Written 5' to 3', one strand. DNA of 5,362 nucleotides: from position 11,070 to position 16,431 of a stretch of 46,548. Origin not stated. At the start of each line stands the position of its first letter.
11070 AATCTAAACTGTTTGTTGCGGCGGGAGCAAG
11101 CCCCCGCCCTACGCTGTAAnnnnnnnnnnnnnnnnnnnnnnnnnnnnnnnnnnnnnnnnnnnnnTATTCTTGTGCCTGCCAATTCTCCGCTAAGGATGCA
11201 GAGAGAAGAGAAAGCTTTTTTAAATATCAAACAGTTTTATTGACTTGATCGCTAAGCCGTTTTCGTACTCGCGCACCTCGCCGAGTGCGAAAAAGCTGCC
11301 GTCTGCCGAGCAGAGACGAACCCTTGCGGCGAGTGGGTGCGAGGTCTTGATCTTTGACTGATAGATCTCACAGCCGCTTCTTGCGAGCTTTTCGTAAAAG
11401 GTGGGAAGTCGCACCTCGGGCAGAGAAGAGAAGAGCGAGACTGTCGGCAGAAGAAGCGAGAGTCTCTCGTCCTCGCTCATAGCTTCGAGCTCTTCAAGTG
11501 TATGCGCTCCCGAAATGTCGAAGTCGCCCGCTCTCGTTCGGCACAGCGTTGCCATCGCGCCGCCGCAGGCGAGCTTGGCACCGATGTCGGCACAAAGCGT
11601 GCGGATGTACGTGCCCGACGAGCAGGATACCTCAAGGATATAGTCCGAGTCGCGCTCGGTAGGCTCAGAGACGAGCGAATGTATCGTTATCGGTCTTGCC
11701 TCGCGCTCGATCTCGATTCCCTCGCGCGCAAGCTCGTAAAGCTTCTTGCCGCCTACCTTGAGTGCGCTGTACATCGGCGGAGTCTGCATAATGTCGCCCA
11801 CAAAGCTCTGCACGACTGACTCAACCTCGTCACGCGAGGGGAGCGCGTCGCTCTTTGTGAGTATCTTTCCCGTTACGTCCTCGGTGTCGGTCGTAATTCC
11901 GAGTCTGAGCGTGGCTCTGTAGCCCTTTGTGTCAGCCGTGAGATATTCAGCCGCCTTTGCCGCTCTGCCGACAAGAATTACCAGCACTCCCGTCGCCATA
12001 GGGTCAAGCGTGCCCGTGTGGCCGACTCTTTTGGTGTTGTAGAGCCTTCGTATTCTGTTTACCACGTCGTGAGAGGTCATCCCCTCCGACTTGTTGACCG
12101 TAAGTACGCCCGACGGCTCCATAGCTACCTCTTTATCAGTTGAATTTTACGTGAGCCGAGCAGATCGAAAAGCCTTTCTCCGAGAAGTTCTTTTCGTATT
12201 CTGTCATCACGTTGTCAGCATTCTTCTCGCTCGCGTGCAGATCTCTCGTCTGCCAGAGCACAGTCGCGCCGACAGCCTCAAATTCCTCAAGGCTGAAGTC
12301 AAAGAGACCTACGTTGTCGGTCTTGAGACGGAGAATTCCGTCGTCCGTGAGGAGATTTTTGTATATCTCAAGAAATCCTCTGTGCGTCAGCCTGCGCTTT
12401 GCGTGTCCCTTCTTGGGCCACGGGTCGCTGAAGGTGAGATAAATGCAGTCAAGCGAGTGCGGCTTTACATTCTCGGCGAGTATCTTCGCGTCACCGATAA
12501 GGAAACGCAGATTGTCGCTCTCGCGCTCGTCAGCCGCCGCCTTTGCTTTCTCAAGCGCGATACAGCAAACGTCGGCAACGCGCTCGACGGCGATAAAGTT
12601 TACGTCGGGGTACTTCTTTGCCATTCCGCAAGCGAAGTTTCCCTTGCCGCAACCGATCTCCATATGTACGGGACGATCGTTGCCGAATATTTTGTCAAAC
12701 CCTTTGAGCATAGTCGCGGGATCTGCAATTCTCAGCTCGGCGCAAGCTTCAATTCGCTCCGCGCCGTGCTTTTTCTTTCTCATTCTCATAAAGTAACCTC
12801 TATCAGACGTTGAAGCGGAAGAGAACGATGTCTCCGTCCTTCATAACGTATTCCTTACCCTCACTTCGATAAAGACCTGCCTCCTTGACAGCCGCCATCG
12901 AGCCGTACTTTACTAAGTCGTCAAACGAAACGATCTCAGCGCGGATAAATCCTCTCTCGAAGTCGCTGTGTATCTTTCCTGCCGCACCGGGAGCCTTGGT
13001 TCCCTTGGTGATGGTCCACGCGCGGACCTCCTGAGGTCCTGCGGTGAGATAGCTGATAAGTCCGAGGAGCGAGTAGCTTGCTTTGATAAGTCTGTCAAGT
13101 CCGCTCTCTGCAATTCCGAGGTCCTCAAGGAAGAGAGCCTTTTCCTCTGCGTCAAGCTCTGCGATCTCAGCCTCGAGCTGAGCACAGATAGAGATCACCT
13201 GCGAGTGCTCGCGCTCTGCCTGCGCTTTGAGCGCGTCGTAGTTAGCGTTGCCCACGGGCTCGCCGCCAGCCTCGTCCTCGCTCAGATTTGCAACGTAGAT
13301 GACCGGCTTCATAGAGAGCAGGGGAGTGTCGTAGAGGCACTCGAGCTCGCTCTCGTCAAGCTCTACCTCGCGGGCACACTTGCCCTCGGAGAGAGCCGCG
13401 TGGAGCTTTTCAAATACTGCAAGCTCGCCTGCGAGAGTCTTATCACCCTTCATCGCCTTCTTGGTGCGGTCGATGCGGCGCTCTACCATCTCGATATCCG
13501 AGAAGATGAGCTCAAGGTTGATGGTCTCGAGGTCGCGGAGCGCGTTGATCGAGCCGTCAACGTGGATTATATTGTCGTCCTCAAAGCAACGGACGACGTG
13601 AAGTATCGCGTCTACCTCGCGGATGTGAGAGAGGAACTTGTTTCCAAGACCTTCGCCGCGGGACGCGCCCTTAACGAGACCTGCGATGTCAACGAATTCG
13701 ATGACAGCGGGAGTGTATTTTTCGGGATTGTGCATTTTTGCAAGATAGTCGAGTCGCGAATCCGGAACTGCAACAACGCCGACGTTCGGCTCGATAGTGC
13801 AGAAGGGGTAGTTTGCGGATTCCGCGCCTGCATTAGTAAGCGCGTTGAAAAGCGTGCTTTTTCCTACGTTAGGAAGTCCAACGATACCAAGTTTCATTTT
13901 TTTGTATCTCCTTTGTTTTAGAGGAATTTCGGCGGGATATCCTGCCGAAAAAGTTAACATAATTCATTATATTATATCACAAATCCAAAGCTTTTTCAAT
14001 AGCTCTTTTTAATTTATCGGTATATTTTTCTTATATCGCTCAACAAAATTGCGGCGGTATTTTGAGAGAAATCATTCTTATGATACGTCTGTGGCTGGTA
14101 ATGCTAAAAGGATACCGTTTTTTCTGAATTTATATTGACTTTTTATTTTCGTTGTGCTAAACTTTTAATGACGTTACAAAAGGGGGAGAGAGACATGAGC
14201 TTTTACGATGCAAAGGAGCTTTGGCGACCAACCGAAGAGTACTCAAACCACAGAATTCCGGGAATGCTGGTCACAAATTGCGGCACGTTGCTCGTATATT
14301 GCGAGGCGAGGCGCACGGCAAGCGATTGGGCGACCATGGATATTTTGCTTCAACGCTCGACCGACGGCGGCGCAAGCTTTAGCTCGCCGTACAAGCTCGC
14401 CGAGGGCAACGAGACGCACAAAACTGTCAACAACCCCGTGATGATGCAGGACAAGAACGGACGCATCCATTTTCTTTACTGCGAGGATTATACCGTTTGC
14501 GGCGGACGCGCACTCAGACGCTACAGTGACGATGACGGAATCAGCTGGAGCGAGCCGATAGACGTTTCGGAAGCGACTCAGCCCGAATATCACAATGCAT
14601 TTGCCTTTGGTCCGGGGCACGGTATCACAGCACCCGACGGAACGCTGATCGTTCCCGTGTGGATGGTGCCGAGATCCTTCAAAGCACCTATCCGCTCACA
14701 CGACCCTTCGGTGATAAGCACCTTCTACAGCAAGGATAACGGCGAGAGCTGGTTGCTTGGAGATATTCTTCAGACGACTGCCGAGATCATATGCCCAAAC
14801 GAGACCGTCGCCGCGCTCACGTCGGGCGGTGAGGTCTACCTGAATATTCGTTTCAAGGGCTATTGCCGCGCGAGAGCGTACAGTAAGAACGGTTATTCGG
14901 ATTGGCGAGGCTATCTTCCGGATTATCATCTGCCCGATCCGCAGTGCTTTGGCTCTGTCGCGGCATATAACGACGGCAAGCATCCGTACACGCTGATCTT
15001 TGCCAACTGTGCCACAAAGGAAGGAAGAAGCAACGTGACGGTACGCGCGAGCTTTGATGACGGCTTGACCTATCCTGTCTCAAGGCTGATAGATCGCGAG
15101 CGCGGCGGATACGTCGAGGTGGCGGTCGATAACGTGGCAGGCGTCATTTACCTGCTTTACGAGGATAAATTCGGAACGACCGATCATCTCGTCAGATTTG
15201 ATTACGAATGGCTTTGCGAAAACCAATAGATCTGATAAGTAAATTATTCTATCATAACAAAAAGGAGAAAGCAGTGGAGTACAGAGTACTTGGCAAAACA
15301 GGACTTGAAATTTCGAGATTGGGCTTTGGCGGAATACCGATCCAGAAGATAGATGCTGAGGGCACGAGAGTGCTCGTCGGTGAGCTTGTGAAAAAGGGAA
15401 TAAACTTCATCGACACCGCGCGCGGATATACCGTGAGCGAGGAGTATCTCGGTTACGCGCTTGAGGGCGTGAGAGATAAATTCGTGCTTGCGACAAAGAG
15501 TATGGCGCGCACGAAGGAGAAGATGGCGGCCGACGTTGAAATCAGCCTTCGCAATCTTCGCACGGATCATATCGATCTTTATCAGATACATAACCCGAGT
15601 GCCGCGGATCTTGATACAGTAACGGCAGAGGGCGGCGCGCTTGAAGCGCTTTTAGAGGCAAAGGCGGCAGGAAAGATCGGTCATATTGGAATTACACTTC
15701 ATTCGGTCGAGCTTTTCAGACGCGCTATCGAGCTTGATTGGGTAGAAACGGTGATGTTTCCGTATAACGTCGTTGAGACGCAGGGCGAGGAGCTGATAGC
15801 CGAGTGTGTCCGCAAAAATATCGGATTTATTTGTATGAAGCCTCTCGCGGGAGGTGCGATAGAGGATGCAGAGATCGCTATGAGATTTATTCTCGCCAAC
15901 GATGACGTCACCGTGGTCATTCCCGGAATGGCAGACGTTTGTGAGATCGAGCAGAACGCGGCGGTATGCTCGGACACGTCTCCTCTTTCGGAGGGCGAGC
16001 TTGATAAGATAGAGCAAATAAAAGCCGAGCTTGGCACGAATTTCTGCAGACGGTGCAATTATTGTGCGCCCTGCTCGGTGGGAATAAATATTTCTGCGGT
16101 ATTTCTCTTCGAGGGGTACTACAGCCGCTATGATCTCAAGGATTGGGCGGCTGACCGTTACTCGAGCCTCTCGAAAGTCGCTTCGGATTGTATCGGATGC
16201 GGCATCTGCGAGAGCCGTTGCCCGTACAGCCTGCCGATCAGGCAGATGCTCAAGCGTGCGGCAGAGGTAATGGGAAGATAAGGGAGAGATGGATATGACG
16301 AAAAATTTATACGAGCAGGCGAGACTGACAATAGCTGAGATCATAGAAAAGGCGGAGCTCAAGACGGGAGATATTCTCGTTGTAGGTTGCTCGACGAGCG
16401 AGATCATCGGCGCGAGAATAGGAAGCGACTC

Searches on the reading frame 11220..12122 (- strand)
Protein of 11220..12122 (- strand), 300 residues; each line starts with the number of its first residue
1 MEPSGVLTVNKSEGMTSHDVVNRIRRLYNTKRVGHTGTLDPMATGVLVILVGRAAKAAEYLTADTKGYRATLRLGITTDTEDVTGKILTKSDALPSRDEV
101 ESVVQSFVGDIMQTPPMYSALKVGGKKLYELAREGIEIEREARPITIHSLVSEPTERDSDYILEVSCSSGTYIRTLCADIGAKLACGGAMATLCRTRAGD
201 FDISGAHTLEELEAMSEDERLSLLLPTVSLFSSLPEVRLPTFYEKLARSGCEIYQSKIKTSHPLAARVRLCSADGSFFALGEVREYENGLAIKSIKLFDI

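Call 62: search_protein_families(library=pfam, proteins=[window:11220-12122:-], max_evalue=0.001)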
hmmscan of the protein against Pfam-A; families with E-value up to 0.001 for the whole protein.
window:11220-12122:- (300 aa): 2 families
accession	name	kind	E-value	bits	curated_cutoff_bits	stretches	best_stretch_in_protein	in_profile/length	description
PF01509.24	TruB_N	-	1.4e-54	184.9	27.3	1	25-173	1-149/149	TruB family pseudouridylate synthase (N terminal domain)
PF16198.10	TruB_C_2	-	5e-13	49.4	29.3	1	174-224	1-58/66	tRNA pseudouridylate synthase B C-terminal domain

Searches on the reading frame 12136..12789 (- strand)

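Call 62: search_protein_families(library=pfam, proteins=[window:12136-12789:-], max_evalue=0.001)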
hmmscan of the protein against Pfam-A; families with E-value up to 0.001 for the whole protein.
window:12136-12789:- (217 aa): 6 families
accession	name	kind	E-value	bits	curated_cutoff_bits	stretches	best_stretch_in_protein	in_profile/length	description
PF02390.23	Methyltransf_4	-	3.5e-39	134.5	24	1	38-209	1-170/173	Putative methyltransferase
PF13847.12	Methyltransf_31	-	6.2e-08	32.9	27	1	43-119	8-81/145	Methyltransferase domain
PF13649.12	Methyltransf_25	-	7.8e-06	26.9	27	1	44-120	3-72/97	Methyltransferase domain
PF05175.20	MTS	-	8.5e-05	22.7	23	1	43-155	36-138/170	Methyltransferase small domain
PF08242.18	Methyltransf_12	-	0.00042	21.4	30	0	43-120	1-73/98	Methyltransferase domain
PF24675.1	NpmA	-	0.00052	19.8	60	1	30-109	15-94/214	16S rRNA (adenine(1408)-N(1))-methyltransferase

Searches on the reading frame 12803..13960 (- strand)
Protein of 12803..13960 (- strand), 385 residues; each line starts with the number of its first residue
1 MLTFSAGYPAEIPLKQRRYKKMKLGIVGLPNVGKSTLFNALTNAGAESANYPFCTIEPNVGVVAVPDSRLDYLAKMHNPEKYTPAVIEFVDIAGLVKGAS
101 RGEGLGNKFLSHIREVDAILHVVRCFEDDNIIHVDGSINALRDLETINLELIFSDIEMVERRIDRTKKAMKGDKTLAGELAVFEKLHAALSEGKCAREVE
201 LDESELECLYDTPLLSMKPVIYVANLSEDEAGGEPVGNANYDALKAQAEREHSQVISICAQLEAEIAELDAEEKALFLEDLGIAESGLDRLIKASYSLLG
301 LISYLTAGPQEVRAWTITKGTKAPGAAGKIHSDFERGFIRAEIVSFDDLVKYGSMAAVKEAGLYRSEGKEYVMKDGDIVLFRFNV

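Call 62: search_protein_families(library=pfam, proteins=[window:12803-13960:-], max_evalue=0.001)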
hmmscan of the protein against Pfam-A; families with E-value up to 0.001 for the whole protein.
window:12803-13960:- (385 aa): 3 families
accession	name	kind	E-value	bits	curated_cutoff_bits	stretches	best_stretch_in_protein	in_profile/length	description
PF06071.19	YchF-GTPase_C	-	3.3e-39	133.3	27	1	301-384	1-84/84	Protein of unknown function (DUF933)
PF01926.29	MMR_HSR1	-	1.2e-23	83.8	21.9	1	24-140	2-98/113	50S ribosome-binding GTPase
PF02421.24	FeoB_N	-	1.1e-08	35.2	27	1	24-66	3-45/156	Ferrous iron transport protein B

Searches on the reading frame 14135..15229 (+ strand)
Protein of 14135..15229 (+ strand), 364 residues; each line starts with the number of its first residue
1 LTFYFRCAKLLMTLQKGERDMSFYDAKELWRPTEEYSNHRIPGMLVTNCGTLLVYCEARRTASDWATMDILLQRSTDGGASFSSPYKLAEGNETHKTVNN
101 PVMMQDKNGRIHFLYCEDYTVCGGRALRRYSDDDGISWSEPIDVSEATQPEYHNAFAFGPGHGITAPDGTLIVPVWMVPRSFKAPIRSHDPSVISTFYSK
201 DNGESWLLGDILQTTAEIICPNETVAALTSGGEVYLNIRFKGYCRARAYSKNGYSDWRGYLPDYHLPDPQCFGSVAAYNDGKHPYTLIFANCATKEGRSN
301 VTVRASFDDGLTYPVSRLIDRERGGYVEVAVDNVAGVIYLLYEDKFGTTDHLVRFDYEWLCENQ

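Call 62: search_protein_families(library=pfam, proteins=[window:14135-15229:+], max_evalue=0.001)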
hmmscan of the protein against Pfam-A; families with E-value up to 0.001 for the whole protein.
window:14135-15229:+ (364 aa): 4 families
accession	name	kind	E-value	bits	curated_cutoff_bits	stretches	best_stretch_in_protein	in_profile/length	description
PF13088.12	BNR_2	-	2.9e-24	86.4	31.4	1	87-323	37-258/277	BNR repeat-like domain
PF13859.12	BNR_3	-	1.2e-10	41.8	27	1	45-209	4-166/308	BNR repeat-like domain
PF02012.26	BNR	-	2.7e-06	26.9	27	0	130-139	2-11/12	BNR/Asp-box repeat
PF21471.3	Reelin_subrepeat-B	-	0.0009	19.5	27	0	61-113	51-104/127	Reelin subrepeat B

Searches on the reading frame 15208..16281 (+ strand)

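Call 63: search_protein_families(library=pfam, proteins=[window:15208-16281:+], max_evalue=0.001)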
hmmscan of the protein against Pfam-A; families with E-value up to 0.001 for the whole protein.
window:15208-16281:+ (357 aa): 5 families
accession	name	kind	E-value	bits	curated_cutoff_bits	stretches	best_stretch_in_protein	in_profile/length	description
PF00248.27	Aldo_ket_red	-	3.4e-37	128.5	24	2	38-220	2-199/291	Aldo/keto reductase family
PF13534.11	Fer4_17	-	7.7e-08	33.2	22.2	1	279-342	1-60/61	4Fe-4S dicluster domain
PF13183.11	Fer4_8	-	1.4e-05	26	27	1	278-341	3-67/68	4Fe-4S dicluster domain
PF13187.11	Fer4_9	-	1.4e-05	25.4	27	1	280-341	2-50/52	4Fe-4S dicluster domain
PF00037.32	Fer4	-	0.00035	20.7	21.1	1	325-340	5-20/24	4Fe-4S binding domain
